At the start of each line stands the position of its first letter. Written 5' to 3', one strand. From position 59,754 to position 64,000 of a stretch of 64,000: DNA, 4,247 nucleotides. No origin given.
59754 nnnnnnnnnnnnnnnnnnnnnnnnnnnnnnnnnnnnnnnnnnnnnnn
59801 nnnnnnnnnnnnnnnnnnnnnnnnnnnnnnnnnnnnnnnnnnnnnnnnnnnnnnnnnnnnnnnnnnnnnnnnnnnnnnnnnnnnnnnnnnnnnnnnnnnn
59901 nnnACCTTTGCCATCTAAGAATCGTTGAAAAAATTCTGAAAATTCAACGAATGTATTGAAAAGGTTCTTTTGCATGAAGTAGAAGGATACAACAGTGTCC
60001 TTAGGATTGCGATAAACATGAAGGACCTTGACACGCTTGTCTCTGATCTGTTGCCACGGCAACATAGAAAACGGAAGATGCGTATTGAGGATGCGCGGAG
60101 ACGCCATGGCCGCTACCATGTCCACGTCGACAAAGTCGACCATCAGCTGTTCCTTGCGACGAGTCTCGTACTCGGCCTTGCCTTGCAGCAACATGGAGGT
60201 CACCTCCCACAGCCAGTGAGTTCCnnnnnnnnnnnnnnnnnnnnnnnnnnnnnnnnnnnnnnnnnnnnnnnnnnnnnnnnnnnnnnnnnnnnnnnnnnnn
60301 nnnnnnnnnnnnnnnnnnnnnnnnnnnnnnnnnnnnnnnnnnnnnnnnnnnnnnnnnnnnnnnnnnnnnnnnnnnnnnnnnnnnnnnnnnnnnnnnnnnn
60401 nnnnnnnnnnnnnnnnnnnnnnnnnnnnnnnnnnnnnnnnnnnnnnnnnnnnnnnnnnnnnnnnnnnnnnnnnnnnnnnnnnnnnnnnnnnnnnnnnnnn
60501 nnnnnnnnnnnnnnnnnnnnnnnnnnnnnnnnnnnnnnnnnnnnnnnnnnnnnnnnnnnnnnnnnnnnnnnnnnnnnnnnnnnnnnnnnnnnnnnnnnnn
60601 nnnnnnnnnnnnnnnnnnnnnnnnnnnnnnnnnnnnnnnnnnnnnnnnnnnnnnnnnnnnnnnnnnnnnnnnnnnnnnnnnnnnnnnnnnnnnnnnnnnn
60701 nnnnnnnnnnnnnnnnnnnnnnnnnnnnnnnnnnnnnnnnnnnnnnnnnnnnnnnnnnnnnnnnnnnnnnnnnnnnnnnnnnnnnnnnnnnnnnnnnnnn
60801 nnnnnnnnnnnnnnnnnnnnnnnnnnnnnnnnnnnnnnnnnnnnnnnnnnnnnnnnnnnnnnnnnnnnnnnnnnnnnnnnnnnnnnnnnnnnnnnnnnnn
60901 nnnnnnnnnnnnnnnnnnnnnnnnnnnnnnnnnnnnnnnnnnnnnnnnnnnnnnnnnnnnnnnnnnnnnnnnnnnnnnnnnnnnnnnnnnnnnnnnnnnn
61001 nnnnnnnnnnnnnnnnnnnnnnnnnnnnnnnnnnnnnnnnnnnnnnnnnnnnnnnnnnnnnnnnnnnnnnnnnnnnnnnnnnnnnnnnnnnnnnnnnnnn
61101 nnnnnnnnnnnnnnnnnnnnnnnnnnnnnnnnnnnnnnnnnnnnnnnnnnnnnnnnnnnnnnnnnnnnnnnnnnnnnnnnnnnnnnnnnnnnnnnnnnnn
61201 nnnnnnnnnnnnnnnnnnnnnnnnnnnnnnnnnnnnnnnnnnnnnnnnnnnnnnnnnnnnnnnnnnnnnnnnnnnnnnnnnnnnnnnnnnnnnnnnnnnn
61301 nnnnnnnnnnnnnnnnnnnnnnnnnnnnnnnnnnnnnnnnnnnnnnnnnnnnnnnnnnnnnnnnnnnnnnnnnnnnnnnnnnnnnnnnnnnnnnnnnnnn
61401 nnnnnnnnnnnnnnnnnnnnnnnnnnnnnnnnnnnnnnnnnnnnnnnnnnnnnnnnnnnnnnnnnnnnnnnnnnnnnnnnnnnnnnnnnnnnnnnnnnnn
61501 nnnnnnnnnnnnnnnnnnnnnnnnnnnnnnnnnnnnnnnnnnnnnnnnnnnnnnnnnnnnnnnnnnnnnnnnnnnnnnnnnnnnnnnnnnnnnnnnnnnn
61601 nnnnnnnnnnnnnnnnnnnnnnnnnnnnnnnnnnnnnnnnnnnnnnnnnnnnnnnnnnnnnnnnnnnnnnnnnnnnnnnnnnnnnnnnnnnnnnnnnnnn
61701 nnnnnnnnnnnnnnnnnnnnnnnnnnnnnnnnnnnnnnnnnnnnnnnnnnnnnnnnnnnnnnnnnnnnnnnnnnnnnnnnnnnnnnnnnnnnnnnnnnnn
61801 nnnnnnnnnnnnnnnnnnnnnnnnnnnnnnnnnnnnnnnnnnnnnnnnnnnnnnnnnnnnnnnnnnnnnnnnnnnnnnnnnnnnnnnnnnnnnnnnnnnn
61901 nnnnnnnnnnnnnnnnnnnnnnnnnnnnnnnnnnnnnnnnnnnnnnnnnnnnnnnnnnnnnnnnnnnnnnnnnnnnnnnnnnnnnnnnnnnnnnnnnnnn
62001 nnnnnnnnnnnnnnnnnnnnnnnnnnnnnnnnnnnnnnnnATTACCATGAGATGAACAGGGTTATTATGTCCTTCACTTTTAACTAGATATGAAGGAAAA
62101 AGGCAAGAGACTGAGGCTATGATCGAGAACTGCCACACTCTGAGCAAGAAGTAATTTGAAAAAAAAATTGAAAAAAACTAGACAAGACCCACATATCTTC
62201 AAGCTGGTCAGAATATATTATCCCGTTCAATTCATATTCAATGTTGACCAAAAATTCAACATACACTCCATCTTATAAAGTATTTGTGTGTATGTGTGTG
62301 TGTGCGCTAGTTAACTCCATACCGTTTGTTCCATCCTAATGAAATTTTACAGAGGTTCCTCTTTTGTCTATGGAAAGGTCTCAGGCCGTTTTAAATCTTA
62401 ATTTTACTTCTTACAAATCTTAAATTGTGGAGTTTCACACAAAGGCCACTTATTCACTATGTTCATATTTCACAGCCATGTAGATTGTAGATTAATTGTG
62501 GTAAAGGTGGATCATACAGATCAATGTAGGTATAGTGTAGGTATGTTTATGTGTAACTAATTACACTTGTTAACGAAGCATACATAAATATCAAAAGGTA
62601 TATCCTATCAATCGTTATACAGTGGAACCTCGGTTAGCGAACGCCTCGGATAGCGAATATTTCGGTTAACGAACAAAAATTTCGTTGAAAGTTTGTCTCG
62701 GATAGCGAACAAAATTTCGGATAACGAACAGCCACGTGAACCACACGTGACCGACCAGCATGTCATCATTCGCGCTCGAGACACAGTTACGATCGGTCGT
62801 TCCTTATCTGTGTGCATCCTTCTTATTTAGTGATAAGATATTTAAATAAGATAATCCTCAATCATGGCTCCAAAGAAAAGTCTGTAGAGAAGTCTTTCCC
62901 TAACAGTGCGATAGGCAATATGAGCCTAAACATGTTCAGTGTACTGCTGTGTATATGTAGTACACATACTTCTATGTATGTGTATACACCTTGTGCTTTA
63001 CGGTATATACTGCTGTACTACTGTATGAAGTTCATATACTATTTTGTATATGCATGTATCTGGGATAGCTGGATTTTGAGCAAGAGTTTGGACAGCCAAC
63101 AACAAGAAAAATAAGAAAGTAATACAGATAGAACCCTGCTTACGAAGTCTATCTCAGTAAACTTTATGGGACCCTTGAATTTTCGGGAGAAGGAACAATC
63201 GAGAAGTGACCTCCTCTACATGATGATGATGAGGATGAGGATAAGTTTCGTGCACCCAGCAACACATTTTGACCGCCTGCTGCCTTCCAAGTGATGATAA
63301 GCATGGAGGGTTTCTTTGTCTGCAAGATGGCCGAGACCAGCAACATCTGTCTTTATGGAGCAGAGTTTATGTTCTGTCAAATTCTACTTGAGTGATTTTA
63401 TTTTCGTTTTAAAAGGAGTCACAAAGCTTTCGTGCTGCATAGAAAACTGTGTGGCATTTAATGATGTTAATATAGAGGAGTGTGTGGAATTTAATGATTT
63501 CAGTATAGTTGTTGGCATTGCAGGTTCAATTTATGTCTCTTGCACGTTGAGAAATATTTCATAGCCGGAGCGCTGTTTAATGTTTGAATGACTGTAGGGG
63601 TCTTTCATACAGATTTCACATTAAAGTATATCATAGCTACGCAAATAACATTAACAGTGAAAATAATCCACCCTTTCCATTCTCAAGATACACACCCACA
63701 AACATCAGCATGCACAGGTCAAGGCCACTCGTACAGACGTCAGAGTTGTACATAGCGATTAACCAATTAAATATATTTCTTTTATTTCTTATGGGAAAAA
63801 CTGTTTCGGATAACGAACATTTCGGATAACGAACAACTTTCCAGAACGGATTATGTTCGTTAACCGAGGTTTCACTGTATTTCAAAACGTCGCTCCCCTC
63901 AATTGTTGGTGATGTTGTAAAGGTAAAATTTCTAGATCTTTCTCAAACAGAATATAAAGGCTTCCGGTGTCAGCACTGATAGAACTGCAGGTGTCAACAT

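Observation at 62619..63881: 1.26-kb TIR-bounded non-autonomous DNA-transposon-like element with subterminal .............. repeats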

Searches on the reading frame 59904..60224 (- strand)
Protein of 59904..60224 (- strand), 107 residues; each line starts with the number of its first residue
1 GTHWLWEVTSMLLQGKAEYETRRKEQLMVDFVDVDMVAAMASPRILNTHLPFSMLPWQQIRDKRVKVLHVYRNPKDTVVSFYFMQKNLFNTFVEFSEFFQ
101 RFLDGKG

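Call 21: find_homologous_proteins(query=window:59904-60224:-, max_evalue=1e-10)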
Query seq(107 aa) (107 aa): 10 proteins with E <= 1e-10 among 10 candidates.
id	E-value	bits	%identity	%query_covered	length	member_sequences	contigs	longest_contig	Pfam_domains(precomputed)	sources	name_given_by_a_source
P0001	3.5e-26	110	53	91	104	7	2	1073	PF00685.34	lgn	-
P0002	8.6e-25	105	53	90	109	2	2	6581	PF00685.34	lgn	-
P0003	2.2e-24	104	59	80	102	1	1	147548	PF00685.34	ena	-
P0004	2.2e-24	104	52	91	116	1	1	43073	PF00685.34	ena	-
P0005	1.2e-23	102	58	87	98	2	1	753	PF00685.34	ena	-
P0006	1.5e-20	92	55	73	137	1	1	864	PF00685.34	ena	-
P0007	2.7e-20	91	63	68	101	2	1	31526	PF00685.34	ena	-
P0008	2.6e-18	85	62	68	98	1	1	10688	PF00685.34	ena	-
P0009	1.5e-15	76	46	100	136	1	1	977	PF00685.34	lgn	-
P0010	5.0e-15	74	42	100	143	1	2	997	PF00685.34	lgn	-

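Call 25: find_encoding_contigs(protein=P0003, flank=10000, max_places=2)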
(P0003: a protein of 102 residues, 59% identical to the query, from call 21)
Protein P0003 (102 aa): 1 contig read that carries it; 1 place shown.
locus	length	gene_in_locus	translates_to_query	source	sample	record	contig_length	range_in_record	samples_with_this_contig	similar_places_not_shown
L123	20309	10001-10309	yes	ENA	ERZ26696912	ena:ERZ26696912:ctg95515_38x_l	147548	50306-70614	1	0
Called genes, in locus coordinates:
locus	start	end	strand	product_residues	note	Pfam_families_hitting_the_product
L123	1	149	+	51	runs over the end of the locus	-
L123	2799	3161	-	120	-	-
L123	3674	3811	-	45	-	-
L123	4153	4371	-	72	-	-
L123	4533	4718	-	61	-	-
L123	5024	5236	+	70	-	-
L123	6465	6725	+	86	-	-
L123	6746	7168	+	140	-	-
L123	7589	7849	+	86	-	-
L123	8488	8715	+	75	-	-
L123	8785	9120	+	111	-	-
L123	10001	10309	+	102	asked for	PF00685:Sulfotransfer_1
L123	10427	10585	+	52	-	-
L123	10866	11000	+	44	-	-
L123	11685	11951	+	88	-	-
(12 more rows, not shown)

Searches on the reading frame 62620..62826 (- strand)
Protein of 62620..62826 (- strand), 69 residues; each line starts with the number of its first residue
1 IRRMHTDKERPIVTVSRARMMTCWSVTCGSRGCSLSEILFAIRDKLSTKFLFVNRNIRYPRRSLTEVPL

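Call 12: search_protein_families(library=pfam, max_evalue=1, proteins=[window:62620-62826:-])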
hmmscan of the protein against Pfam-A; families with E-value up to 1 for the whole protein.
seq(69 aa): 0 families

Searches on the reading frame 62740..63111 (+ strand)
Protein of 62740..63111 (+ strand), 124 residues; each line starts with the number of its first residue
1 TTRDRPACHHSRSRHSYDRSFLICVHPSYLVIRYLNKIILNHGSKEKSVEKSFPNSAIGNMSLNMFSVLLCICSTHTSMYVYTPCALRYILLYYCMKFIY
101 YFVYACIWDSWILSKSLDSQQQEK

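Call 12: search_protein_families(library=pfam, max_evalue=1, proteins=[window:62740-63111:+])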
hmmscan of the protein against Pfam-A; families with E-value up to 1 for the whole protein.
seq(124 aa): 0 families

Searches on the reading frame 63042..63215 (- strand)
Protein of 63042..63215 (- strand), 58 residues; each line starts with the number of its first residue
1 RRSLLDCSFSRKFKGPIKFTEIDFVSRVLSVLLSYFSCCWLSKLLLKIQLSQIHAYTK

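Call 12: search_protein_families(library=pfam, max_evalue=1, proteins=[window:63042-63215:-])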
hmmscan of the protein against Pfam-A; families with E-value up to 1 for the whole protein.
seq(58 aa): 1 family
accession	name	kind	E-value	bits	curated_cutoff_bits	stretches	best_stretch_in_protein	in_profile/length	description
PF21828.1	DUF6888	-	0.038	14.3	27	1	34-52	10-28/55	Domain of unknown function (DUF6888)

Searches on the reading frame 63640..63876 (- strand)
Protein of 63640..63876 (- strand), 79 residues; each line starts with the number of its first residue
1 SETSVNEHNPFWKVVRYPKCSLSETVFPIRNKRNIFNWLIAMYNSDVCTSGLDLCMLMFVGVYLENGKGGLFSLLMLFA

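Call 12: search_protein_families(library=pfam, max_evalue=1, proteins=[window:63640-63876:-])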
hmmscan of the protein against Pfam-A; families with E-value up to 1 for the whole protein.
seq(79 aa): 1 family
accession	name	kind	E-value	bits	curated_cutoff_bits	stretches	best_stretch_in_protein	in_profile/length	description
PF16201.10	NopRA1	-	0.1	12.6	29.6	1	29-60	146-177/199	Nucleolar pre-ribosomal-associated protein 1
